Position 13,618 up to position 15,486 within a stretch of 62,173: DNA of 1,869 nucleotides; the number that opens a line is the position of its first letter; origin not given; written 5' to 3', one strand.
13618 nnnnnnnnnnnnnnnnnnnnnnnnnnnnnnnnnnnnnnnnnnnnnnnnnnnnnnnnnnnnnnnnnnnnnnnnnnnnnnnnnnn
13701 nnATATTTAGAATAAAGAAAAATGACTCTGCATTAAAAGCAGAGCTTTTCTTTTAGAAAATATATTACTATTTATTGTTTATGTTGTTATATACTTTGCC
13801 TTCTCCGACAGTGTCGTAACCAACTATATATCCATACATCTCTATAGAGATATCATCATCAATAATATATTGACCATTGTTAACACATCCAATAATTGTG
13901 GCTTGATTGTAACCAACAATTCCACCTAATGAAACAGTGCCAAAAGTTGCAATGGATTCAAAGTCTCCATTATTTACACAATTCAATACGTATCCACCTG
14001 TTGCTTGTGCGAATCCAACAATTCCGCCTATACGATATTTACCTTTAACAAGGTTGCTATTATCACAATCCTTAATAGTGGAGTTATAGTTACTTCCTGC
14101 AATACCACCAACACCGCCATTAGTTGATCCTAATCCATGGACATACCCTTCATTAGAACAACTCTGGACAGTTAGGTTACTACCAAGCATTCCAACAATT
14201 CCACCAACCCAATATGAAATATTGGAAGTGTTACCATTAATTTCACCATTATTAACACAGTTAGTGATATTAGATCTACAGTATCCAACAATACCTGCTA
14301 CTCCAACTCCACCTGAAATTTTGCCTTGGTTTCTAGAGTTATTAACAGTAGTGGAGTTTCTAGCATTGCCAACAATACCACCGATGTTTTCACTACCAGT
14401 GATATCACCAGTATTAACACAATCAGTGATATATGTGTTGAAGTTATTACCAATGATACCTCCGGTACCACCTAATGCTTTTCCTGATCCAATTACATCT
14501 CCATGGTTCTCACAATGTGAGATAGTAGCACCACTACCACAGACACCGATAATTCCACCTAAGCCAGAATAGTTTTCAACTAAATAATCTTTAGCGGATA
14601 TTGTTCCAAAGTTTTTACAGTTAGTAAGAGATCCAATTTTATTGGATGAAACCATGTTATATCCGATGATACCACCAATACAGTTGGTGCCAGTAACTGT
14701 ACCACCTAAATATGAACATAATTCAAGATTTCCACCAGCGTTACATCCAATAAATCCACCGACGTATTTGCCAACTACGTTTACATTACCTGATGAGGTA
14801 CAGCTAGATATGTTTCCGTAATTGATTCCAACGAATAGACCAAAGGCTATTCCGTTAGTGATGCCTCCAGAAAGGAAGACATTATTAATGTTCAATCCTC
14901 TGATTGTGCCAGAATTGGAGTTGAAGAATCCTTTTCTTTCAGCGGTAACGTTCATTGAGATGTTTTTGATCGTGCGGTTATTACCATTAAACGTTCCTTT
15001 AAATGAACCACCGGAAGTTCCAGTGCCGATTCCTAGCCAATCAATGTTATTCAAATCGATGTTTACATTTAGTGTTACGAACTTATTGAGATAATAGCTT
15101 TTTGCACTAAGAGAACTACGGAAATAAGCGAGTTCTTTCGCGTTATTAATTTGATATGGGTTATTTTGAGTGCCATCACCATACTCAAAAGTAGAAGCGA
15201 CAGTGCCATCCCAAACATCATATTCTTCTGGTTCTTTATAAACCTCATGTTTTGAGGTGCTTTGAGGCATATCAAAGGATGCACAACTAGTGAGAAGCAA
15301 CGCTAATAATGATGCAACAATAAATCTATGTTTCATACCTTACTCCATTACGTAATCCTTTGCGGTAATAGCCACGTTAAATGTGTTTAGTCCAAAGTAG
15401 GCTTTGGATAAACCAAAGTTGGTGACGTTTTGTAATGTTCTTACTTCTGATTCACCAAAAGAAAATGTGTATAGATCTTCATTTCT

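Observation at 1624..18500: Two convergent operons each encode the same triad: an exported dehydroquinase-fold lipoprotein, GLUG-repeat surface protein(s) and SGNH/SASA esterase-like protein(s)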

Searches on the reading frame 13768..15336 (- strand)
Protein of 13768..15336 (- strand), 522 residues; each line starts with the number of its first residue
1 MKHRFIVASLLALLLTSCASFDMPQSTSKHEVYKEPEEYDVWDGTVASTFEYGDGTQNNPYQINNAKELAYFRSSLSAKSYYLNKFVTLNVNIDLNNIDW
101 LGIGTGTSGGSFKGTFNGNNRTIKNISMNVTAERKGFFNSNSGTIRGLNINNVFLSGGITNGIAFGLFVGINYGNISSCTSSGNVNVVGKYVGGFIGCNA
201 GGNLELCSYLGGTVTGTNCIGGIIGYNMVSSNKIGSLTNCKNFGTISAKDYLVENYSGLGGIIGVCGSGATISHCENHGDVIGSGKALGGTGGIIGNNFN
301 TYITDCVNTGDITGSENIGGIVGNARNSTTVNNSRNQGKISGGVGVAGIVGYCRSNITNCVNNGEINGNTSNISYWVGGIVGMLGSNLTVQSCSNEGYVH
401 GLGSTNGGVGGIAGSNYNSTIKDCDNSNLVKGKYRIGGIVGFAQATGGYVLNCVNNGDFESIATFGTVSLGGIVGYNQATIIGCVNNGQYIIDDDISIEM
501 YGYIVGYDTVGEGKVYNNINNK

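Call 4: search_protein_families(library=pfam, proteins=[window:13768-15336:-], max_evalue=0.01)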
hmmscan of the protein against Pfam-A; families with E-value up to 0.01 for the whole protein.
window:13768-15336:- (522 aa): 1 family
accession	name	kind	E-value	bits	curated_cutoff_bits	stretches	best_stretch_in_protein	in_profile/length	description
PF07581.17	Glug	-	1.8e-16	59.8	20.5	0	162-186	2-28/28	The GLUG motif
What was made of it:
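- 13768..15336 (-): P6, a 522-aa GLUG beta-helix lipoprotein. Glug 59.8 bits (call 4).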

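Call 5: search_protein_families(library=ncbifam, proteins=[window:13768-15336:-], max_evalue=0.01)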
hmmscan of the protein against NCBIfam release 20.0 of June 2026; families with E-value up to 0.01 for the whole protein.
window:13768-15336:- (522 aa): 0 families

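Call 38: search_solved_structures(query=window:13768-15336:-, max_evalue=1, show_alignments=1)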
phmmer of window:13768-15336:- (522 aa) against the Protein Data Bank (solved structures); distinct sequences matched with E-value up to 1: 0.

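Call 69: search_solved_structures(query=A7, max_evalue=10, show_alignments=1)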
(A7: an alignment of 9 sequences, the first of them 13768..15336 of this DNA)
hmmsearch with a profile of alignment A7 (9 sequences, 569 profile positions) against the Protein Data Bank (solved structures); distinct sequences matched with E-value up to 10: 2.
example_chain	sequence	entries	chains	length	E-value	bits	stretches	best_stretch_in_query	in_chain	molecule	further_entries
3n6z_A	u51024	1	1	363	7.9e-17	64.2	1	97-398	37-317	putative immunoglobulin A1 protease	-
4rzs_A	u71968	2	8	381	1.5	10.5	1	211-297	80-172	Lac repressor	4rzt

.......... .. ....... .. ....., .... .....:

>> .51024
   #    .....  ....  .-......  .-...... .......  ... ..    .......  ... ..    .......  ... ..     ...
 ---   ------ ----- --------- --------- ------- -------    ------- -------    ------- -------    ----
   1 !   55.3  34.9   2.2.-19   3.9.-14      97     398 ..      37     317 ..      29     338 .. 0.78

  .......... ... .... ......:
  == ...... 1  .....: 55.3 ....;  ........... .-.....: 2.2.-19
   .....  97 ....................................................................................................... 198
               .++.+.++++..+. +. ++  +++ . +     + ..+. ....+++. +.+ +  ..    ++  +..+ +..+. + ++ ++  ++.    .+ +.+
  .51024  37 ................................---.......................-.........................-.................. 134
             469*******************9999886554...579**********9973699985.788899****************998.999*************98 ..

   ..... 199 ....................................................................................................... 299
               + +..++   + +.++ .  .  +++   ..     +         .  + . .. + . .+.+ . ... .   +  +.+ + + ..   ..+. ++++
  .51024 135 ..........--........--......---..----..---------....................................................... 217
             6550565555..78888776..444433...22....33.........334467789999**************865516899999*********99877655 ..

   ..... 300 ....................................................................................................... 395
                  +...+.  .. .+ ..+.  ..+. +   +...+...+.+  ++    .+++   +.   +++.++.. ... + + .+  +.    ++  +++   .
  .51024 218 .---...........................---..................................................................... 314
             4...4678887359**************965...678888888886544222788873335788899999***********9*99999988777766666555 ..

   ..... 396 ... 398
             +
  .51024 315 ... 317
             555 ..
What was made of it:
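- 13768..15336 (-): The family profile hits PDB 3n6z, 'putative IgA1 protease', at 7.9e-17 (call 69).
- On GLUG-repeat proteins (PF07581): Profile against PDB 3n6z gives 7.9e-17 (call 69).
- Closest known: GLUG-repeat proteins. Same: P6-family profile against 3n6z gives E=7.9e-17 (call 69).
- The nearest solved GLUG relative is an uncharacterised 'putative IgA1 protease' fragment (call 69).
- Tried and rejected: Only the P6-family profile gave a hit (3n6z, call 69).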
